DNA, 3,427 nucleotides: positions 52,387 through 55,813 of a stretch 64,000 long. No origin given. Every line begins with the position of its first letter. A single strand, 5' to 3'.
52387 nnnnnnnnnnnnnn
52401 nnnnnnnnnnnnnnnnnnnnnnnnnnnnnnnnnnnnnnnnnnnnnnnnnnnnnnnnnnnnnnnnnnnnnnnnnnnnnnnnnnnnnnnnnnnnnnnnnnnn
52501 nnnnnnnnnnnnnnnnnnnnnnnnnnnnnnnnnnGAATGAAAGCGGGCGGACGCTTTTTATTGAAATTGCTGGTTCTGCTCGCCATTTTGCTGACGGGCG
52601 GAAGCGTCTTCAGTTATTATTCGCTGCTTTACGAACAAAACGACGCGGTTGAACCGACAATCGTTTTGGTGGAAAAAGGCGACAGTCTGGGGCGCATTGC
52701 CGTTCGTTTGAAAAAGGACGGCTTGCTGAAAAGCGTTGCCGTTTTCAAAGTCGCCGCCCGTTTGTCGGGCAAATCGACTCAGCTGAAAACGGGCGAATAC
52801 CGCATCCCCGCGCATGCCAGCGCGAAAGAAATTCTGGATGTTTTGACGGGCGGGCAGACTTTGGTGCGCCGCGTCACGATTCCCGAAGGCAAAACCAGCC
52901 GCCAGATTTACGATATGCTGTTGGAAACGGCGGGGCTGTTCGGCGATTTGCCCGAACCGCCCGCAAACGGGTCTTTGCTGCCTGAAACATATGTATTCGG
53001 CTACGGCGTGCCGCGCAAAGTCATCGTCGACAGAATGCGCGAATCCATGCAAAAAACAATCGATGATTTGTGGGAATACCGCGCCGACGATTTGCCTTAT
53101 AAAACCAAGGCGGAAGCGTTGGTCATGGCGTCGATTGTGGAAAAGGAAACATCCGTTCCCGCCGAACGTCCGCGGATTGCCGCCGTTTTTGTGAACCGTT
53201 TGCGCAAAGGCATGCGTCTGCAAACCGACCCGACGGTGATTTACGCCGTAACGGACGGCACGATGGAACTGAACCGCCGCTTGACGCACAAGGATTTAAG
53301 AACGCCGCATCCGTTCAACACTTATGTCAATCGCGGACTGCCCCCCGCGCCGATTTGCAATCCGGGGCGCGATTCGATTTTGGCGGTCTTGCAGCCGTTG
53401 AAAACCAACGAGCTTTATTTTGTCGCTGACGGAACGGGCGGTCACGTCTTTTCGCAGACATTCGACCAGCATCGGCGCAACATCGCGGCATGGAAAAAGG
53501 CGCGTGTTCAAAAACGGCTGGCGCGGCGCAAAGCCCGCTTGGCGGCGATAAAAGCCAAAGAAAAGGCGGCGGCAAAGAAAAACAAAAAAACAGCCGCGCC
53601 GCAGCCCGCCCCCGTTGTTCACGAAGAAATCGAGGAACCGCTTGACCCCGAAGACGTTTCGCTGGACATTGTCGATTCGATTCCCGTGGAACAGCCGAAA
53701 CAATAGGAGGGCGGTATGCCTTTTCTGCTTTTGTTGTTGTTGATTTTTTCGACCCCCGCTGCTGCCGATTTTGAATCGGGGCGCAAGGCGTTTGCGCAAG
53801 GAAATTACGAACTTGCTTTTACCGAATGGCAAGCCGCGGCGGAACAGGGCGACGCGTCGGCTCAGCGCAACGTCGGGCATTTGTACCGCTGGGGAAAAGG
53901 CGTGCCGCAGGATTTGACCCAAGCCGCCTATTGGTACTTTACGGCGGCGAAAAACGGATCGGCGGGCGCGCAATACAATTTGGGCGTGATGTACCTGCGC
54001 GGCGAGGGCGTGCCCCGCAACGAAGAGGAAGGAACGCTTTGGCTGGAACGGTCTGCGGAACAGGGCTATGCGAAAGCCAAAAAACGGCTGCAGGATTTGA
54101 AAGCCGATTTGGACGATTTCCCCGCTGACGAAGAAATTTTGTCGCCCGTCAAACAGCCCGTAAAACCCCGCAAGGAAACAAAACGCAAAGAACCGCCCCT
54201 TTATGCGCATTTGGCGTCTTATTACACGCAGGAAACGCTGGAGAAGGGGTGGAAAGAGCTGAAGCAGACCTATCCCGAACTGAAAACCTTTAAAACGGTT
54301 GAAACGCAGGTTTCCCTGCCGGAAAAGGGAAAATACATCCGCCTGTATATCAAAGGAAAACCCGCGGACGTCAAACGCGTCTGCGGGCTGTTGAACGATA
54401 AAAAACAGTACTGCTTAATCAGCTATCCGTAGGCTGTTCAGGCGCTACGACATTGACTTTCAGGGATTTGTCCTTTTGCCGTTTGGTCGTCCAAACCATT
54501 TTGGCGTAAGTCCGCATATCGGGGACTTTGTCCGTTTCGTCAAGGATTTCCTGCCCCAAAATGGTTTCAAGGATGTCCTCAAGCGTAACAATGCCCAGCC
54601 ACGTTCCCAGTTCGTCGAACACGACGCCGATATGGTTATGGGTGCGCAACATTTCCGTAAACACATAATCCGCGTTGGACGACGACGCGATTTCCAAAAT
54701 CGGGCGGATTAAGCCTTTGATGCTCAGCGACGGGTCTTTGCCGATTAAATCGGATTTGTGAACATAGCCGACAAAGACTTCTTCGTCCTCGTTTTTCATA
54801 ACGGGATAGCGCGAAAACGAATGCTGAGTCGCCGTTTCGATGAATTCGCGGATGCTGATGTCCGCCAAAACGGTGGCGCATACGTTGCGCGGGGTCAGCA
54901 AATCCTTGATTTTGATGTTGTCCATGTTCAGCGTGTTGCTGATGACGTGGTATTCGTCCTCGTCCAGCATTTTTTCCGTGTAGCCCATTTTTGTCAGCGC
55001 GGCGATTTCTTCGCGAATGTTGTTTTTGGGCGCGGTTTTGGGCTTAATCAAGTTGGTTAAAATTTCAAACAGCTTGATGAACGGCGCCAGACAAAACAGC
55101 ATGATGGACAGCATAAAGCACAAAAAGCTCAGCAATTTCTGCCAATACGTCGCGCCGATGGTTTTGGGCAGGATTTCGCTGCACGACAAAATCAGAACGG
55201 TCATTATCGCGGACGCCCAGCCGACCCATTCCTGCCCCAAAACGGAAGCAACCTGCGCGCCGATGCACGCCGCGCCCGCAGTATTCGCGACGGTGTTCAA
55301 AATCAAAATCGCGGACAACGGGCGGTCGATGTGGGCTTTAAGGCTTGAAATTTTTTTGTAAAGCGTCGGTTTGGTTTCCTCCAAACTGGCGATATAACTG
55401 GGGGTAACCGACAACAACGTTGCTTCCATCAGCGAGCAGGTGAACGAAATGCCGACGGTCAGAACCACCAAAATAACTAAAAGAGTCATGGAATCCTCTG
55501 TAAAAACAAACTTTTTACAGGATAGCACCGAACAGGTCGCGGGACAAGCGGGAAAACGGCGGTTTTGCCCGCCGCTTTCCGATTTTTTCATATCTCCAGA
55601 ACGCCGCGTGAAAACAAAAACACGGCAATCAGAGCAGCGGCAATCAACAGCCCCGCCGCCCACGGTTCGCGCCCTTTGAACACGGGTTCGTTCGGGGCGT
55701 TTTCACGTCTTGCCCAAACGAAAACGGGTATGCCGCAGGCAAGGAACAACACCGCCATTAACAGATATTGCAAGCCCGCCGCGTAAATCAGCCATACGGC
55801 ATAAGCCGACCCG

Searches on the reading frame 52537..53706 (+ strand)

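Call 72: search_protein_families(library=pfam, proteins=[window:52537-53706:+], max_evalue=0.0001)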
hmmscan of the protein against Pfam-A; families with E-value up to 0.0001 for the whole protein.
window:52537-53706:+ (389 aa): 1 family
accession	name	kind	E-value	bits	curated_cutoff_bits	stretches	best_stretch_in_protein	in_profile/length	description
PF02618.21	YceG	-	3.5e-83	279.7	32.4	1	43-317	1-274/275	YceG-like family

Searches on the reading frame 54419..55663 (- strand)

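Call 72: search_protein_families(library=pfam, proteins=[window:54419-55663:-], max_evalue=0.0001)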
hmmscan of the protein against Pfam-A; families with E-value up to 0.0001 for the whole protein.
window:54419-55663:- (414 aa): 2 families
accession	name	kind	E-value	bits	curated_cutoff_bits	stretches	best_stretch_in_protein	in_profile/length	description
PF01595.25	CNNM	-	4.8e-26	92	28.4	1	65-237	2-181/181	Cyclin M transmembrane N-terminal domain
PF00571.33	CBS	-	1e-10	42.2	24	1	253-307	2-52/57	CBS domain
